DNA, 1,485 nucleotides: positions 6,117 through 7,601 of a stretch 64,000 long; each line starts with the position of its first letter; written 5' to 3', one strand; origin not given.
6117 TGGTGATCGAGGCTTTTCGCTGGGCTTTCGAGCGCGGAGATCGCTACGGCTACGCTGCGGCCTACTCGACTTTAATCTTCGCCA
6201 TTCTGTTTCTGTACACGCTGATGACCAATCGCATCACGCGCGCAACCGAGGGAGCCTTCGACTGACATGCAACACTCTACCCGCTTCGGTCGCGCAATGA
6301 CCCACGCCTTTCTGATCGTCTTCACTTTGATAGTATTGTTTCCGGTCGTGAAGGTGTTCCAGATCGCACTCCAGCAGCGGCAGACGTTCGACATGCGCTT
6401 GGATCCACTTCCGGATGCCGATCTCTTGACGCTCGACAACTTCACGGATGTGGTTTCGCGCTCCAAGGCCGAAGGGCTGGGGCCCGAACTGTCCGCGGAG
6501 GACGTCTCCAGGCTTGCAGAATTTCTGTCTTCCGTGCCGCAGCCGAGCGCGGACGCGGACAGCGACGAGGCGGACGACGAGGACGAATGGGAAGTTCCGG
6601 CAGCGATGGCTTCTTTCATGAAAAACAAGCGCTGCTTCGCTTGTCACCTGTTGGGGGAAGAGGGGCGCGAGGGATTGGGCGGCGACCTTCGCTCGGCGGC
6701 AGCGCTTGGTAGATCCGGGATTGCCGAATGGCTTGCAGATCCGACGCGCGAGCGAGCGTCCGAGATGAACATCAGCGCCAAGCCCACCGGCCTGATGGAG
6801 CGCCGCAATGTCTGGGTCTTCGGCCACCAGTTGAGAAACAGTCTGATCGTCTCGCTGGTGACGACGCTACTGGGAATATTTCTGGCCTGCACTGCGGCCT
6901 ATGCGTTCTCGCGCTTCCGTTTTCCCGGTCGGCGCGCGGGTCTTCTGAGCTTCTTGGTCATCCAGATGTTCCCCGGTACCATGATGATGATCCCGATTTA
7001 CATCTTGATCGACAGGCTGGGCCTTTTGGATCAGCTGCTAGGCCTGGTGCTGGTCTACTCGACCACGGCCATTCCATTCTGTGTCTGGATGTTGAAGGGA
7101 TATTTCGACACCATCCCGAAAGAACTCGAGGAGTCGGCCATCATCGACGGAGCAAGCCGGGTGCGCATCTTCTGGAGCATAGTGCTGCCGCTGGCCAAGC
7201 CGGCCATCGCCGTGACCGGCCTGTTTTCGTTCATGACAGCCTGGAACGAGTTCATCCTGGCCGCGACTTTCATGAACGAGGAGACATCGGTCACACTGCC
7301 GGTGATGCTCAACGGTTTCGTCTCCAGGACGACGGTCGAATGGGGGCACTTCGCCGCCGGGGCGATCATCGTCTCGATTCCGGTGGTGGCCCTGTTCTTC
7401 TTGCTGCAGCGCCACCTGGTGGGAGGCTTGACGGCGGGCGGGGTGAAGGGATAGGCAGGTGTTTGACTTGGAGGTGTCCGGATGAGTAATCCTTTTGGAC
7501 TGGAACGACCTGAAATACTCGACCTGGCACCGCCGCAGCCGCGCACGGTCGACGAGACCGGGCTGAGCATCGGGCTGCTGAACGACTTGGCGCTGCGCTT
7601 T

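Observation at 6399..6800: Class-I cytochrome c-like domain (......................) inserted in the first periplasmic loop of a MalG-type sugar ABC permease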

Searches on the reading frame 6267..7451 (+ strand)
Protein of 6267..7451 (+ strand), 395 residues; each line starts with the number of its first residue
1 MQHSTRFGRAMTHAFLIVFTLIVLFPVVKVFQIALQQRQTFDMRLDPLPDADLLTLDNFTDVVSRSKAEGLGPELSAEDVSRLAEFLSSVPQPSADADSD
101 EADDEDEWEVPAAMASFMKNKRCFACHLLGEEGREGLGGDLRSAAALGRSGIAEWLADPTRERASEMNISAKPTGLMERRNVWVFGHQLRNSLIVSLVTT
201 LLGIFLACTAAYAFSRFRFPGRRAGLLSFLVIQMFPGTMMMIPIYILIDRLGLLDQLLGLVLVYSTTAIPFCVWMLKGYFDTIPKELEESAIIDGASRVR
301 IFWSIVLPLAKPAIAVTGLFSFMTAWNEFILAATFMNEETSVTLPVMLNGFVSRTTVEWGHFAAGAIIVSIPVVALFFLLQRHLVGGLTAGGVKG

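Call 3: search_protein_families(library=pfam, proteins=[window:6267-7451:+], max_evalue=1)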
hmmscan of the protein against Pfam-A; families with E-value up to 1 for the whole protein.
window:6267-7451:+ (395 aa): 1 family
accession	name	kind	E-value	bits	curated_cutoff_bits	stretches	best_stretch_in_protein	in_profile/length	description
PF00528.27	BPD_transp_1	-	3.2e-19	69.8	26.4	1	203-385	5-179/184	Binding-protein-dependent transport system inner membrane component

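Call 4: search_protein_families(library=ncbifam, proteins=[window:6267-7451:+], max_evalue=1)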
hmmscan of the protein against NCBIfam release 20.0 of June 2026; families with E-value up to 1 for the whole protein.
window:6267-7451:+ (395 aa): 30 families (the best 25 are shown)
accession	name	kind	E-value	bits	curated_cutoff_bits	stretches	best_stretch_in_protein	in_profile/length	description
NF008231.0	PRK10998.1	equivalog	1.3e-53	182.5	261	2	189-395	85-296/296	maltose ABC transporter permease MalG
NF040932.1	ABC_arch_GlcU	equivalog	3.8e-30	105.4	340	1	184-392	57-268/272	glucose ABC transporter permease GlcU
NF008210.0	PRK10973.1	equivalog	6.2e-29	101.6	297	2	184-389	72-277/281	sn-glycerol-3-phosphate ABC transporter permease UgpE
NF007047.0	PRK09500.1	equivalog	3e-14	53.3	326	1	190-376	61-245/257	spermidine/putrescine ABC transporter permease PotC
TIGR01581.1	Mo_ABC_porter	hypoth_equivalog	8.3e-12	45.1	210.3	1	188-347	22-195/225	ABC transporter permease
TIGR02141.1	modB_ABC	equivalog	1.9e-11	44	182.6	1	192-382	3-207/208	molybdate ABC transporter permease subunit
NF040839.1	tungstate_WtpB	equivalog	1.2e-10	41.4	340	1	188-379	45-246/251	tungstate ABC transporter permease WtpB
NF006939.0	PRK09421.1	equivalog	1.2e-10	41.2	262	1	190-378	13-213/230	molybdate ABC transporter permease subunit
NF011624.0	PRK15050.1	equivalog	3.4e-10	39.5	247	1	253-379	157-281/297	2-aminoethylphosphonate ABC transporter permease subunit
TIGR02139.1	permease_CysT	equivalog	1.7e-09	37.6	246.1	1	185-380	52-253/265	sulfate ABC transporter permease subunit CysT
TIGR00969.1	3a0106s02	subfamily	6.4e-09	35.7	240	1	189-378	63-265/272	sulfate ABC transporter permease subunit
TIGR03262.1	PhnU2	equivalog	9e-09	34.5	593.25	1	187-329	54-205/546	putative 2-aminoethylphosphonate ABC transporter permease subunit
TIGR03226.1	PhnU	equivalog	1.1e-07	31.6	283.45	1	196-380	127-300/311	2-aminoethylphosphonate ABC transporter permease subunit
NF008208.0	PRK10971.1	equivalog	1.8e-07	31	415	1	257-380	140-261/277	sulfate/thiosulfate ABC transporter permease CysT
TIGR00974.1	3a0107s02c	equivalog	1.7e-06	27.4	193.45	1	186-384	53-266/272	phosphate ABC transporter permease PstA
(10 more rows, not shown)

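Call 7: find_homologous_proteins(query=window:6267-7451:+, max_evalue=1e-20)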
Query window:6267-7451:+ (395 aa): 7850 proteins with E <= 1e-20 among 8000 candidates; the best 120 are listed.
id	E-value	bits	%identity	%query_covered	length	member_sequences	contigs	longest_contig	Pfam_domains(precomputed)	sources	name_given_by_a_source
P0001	1.4e-251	852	100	97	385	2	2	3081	PF00528.28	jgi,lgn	-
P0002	2.8e-237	805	91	100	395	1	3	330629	PF00528.28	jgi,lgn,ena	-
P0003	6.2e-232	788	87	100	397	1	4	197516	PF00528.28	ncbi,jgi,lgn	jgi:arabinogalactan oligomer / maltooligosaccharide transport system permease protein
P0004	6.2e-203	692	79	97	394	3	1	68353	PF00528.28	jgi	-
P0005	1.2e-197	675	77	98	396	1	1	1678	PF00528.28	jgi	-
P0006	2.3e-196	671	74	100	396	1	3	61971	PF00528.28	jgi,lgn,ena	-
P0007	7.0e-192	656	74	99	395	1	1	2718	PF00528.28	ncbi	-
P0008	3.6e-189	647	73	97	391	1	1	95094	PF00528.28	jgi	jgi:arabinogalactan oligomer/maltooligosaccharide transport system permease protein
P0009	9.1e-186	636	74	100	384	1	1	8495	PF00528.28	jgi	jgi:arabinogalactan oligomer/maltooligosaccharide transport system permease protein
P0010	9.3e-186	636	74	100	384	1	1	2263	PF00528.28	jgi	jgi:arabinogalactan oligomer/maltooligosaccharide transport system permease protein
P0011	1.2e-185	635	75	100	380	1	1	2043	PF00528.28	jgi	jgi:arabinogalactan oligomer/maltooligosaccharide transport system permease protein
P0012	9.9e-185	632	75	100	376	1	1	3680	PF00528.28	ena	-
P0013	1.0e-184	632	75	100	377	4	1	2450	PF00528.28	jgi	jgi:arabinogalactan oligomer/maltooligosaccharide transport system permease protein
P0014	1.0e-184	632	75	100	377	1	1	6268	PF00528.28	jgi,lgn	jgi:arabinogalactan oligomer/maltooligosaccharide transport system permease protein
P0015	1.6e-184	632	75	100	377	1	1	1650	PF00528.28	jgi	jgi:arabinogalactan oligomer/maltooligosaccharide transport system permease protein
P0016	9.0e-184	629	74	100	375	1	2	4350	PF00528.28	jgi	jgi:arabinogalactan oligomer/maltooligosaccharide transport system permease protein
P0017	9.6e-184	629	74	100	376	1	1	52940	PF00528.28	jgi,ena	-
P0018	1.5e-183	629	74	100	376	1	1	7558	PF00528.28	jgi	jgi:arabinogalactan oligomer/maltooligosaccharide transport system permease protein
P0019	5.4e-183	627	71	100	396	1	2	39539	PF00528.28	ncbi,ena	-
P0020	1.5e-182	625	73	100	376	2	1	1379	PF00528.28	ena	-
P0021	3.1e-182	624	73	100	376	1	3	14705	PF00528.28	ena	-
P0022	1.8e-181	622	73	100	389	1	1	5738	PF00528.28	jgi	-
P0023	7.2e-181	620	70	98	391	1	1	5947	PF00528.28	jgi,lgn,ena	-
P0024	7.7e-181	620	70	100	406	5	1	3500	PF00528.28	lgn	-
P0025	1.1e-179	616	72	97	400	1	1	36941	PF00528.28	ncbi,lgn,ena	-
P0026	4.1e-179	614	69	99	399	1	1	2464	PF00528.28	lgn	-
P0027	6.2e-179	613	70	99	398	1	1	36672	PF00528.28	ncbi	-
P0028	2.9e-178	611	75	97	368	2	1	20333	PF00528.28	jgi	-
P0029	1.6e-177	609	71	100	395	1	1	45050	PF00528.28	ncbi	-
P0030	3.6e-177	608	70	100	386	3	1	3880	PF00528.28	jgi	jgi:arabinogalactan oligomer / maltooligosaccharide transport system permease protein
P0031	1.3e-174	599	67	100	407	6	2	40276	PF00528.28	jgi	jgi:arabinogalactan oligomer/maltooligosaccharide transport system permease protein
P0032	1.5e-173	596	69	100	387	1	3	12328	PF00528.28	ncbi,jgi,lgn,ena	-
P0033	2.1e-172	592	70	97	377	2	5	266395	PF00528.28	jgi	jgi:arabinogalactan oligomer/maltooligosaccharide transport system permease protein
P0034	4.1e-172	591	70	98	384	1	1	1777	PF00528.28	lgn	-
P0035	2.1e-169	582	66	97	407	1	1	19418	PF00528.28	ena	-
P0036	6.6e-156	538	61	99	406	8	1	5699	PF00528.28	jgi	-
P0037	1.2e-152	527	76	82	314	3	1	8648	PF00528.28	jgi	jgi:arabinogalactan oligomer/maltooligosaccharide transport system permease protein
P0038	8.3e-150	517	80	71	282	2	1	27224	PF00528.28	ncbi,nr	ncbi:MAG: sugar ABC transporter permease [Deltaproteobacteria bacterium]|nr:sugar ABC transporter pe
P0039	1.4e-144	500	92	54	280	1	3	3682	PF00528.28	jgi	jgi:arabinogalactan oligomer/maltooligosaccharide transport system permease protein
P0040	7.3e-144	498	84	68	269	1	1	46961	PF00528.28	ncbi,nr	ncbi:MAG: sugar ABC transporter permease [Deltaproteobacteria bacterium]|nr:sugar ABC transporter pe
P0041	1.1e-139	484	82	68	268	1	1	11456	PF00528.28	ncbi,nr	ncbi:MAG: ABC transporter permease subunit [Deltaproteobacteria bacterium]|nr:MAG: ABC transporter p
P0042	1.2e-139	484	84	55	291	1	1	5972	PF00528.28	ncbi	-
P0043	1.3e-137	477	80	72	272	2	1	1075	PF00528.28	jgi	jgi:arabinogalactan oligomer/maltooligosaccharide transport system permease protein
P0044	1.3e-125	438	89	57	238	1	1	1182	PF00528.28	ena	-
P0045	2.4e-125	437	83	59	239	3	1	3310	PF00528.28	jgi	-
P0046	1.2e-123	431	88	55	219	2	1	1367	PF00528.28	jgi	-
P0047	3.3e-120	420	87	55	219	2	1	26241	PF00528.28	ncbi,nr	ncbi:MAG: sugar ABC transporter permease [Myxococcales bacterium]|nr:sugar ABC transporter permease 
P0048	2.0e-115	404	74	58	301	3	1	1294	PF00528.28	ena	-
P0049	7.7e-114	399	76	54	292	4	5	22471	PF00528.28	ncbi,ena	-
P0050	9.5e-114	399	80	53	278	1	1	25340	PF00528.28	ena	-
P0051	9.7e-114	399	71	61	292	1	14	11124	PF00528.28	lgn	-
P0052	2.7e-113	397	77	54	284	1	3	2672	PF00528.28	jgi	jgi:arabinogalactan oligomer/maltooligosaccharide transport system permease protein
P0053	6.3e-113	396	77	54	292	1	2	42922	PF00528.28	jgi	jgi:arabinogalactan oligomer/maltooligosaccharide transport system permease protein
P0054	1.2e-112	395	70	60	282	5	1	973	PF00528.28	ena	-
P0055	1.2e-112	395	72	60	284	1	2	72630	PF00528.28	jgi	jgi:arabinogalactan oligomer/maltooligosaccharide transport system permease protein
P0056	3.8e-112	394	77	54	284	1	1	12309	PF00528.28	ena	-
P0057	6.9e-112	393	76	56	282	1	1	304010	PF00528.28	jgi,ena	-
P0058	2.6e-111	391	76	53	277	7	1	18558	PF00528.28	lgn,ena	-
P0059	8.1e-111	389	68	62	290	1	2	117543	PF00528.28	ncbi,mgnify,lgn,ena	mgnify:CR=1 FL=1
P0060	9.5e-111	389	77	53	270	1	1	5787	PF00528.28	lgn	-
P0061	1.4e-110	388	71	60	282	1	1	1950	PF00528.28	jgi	jgi:arabinogalactan oligomer/maltooligosaccharide transport system permease protein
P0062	2.2e-110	388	69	61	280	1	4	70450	PF00528.28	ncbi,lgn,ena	-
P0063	2.4e-110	388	68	61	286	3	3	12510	PF00528.28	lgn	-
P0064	5.9e-110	386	68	61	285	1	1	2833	PF00528.28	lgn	-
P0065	1.2e-109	385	71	54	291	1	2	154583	PF00528.28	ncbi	-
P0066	1.3e-109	385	50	98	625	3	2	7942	PF00528.28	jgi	jgi:arabinogalactan oligomer/maltooligosaccharide transport system permease protein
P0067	1.3e-109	385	50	98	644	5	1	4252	PF00528.28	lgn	-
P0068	1.7e-109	385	74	53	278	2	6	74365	PF00528.28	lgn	-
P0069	2.6e-109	384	77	54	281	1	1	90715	PF00528.28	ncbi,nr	ncbi:MAG: sugar ABC transporter permease [Myxococcales bacterium]|nr:sugar ABC transporter permease 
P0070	4.5e-109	383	53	98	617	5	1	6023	PF00528.28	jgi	-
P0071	5.6e-109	383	67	61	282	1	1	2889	PF00528.28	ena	-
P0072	6.3e-109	383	78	53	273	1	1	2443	PF00528.28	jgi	-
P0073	7.3e-109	383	73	54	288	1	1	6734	PF00528.28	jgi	-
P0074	8.0e-109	383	76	54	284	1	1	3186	PF00528.28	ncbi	-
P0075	1.4e-108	382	51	100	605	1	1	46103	PF00528.28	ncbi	-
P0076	1.7e-108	381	74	53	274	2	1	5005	PF00528.28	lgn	-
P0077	1.8e-108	381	75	54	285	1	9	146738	PF00528.28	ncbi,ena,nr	ncbi:MAG: ABC transporter [Myxococcales bacterium]|nr:ABC transporter [Myxococcales bacterium]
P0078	2.0e-108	381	50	98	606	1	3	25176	PF00528.28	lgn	-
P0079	2.9e-108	381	52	98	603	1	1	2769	PF00528.28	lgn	-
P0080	3.0e-108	381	71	54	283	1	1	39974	PF00528.28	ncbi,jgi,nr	ncbi:MAG: sugar ABC transporter permease [Deltaproteobacteria bacterium]|nr:sugar ABC transporter pe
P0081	4.2e-108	380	76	53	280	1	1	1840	PF00528.28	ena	-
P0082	4.5e-108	380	74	54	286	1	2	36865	PF00528.28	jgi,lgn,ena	-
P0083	4.9e-108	380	75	54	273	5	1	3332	PF00528.28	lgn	-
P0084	5.3e-108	380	74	54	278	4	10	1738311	PF00528.28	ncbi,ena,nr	ncbi:MAG: sugar ABC transporter permease [Myxococcales bacterium]|nr:sugar ABC transporter permease 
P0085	5.5e-108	380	76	54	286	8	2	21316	PF00528.28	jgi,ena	jgi:arabinogalactan oligomer/maltooligosaccharide transport system permease protein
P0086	6.6e-108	380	76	54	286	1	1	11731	PF00528.28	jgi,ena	-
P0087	7.2e-108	379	74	54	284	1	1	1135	PF00528.28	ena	-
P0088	7.4e-108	379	73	53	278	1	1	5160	PF00528.28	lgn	-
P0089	8.6e-108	379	49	98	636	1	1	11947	PF00528.28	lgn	-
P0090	9.1e-108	379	68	54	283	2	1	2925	PF00528.28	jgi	-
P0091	9.6e-108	379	75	54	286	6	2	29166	PF00528.28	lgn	-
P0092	1.0e-107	379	72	54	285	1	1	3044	PF00528.28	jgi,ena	-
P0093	1.1e-107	379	66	60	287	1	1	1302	PF00528.28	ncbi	-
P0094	1.3e-107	379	73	54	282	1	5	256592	PF00528.28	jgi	jgi:arabinogalactan oligomer/maltooligosaccharide transport system permease protein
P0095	1.6e-107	378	74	56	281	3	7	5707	PF00528.28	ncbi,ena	-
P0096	1.7e-107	378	69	60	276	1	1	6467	PF00528.28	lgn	-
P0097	1.7e-107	378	69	54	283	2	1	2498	PF00528.28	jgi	jgi:arabinogalactan oligomer/maltooligosaccharide transport system permease protein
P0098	2.1e-107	378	76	53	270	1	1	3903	PF00528.28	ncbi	-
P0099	3.2e-107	377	51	98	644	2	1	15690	PF00528.28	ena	-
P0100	3.5e-107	377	68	54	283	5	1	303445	PF00528.28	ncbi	ncbi:MAG: sugar ABC transporter permease [Myxococcota bacterium]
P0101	4.4e-107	377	49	98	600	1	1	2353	PF00528.28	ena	-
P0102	5.0e-107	377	69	54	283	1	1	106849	PF00528.28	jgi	jgi:arabinogalactan oligomer / maltooligosaccharide transport system permease protein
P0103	5.1e-107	377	76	54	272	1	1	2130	PF00528.28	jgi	-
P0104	6.8e-107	376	70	54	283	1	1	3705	PF00528.28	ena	-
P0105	1.1e-106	376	50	98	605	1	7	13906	PF00528.28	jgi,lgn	jgi:arabinogalactan oligomer/maltooligosaccharide transport system permease protein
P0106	1.2e-106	375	73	54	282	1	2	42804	PF00528.28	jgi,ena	-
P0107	1.3e-106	375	75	54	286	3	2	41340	PF00528.28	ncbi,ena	ncbi:MAG: sugar ABC transporter permease [Myxococcota bacterium]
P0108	1.4e-106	375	76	54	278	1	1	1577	PF00528.28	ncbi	-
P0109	1.6e-106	375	51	98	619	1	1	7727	PF00528.28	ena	-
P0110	1.7e-106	375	76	54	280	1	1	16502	PF00528.28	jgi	-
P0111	1.9e-106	375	65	59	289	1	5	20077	PF00528.28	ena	-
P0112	2.0e-106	375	68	60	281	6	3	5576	PF00528.28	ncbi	-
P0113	2.2e-106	375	75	54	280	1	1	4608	PF00528.28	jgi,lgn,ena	-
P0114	3.9e-106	374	66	60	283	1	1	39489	PF00528.28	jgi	jgi:arabinogalactan oligomer/maltooligosaccharide transport system permease protein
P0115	4.1e-106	374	52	98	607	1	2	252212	PF00528.28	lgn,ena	-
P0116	4.1e-106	374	68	54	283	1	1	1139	PF00528.28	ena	-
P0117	4.2e-106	374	70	60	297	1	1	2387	PF00528.28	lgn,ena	-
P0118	4.3e-106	374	75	54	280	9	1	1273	PF00528.28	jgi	jgi:arabinogalactan oligomer/maltooligosaccharide transport system permease protein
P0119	4.3e-106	374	52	98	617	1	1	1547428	PF00528.28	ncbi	-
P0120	4.4e-106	374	67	60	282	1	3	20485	PF00528.28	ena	-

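Call 41: find_encoding_contigs(protein=P0002, flank=10000, max_places=2)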
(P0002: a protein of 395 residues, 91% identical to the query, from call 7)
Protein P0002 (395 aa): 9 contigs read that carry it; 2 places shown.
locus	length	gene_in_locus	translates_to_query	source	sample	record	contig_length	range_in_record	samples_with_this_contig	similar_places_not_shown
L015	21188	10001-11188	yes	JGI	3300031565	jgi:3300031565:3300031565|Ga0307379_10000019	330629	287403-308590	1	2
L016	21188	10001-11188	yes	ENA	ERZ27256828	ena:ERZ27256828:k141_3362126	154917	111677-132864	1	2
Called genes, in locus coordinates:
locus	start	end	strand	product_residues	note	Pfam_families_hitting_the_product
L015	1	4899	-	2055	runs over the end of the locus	PF01835:MG2, PF00207:A2M, PF17973:bMG10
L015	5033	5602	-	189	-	-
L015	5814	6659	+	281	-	PF09985:Glucodextran_C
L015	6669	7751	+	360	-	PF00005:ABC_tran, PF13304:AAA_21 (faint), PF17912:OB_MalK, PF08402:TOBE_2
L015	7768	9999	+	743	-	PF01547:SBP_bac_1, PF13416:SBP_bac_8, PF00528:BPD_transp_1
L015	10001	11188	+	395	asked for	PF00528:BPD_transp_1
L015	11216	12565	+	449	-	PF00004:AAA (faint)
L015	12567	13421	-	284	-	PF08902:DUF1848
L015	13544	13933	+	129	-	PF04277:OAD_gamma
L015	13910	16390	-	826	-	PF01515:PTA_PTB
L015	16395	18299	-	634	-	PF16177:ACAS_N, PF00501:AMP-binding, PF13193:AMP-binding_C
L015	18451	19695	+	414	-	-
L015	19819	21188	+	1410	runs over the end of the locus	PF01869:BcrAD_BadFG, PF09989:DUF2229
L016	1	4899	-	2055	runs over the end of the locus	PF01835:MG2, PF00207:A2M, PF17973:bMG10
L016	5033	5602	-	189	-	-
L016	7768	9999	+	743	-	PF01547:SBP_bac_1, PF13416:SBP_bac_8, PF00528:BPD_transp_1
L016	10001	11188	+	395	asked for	PF00528:BPD_transp_1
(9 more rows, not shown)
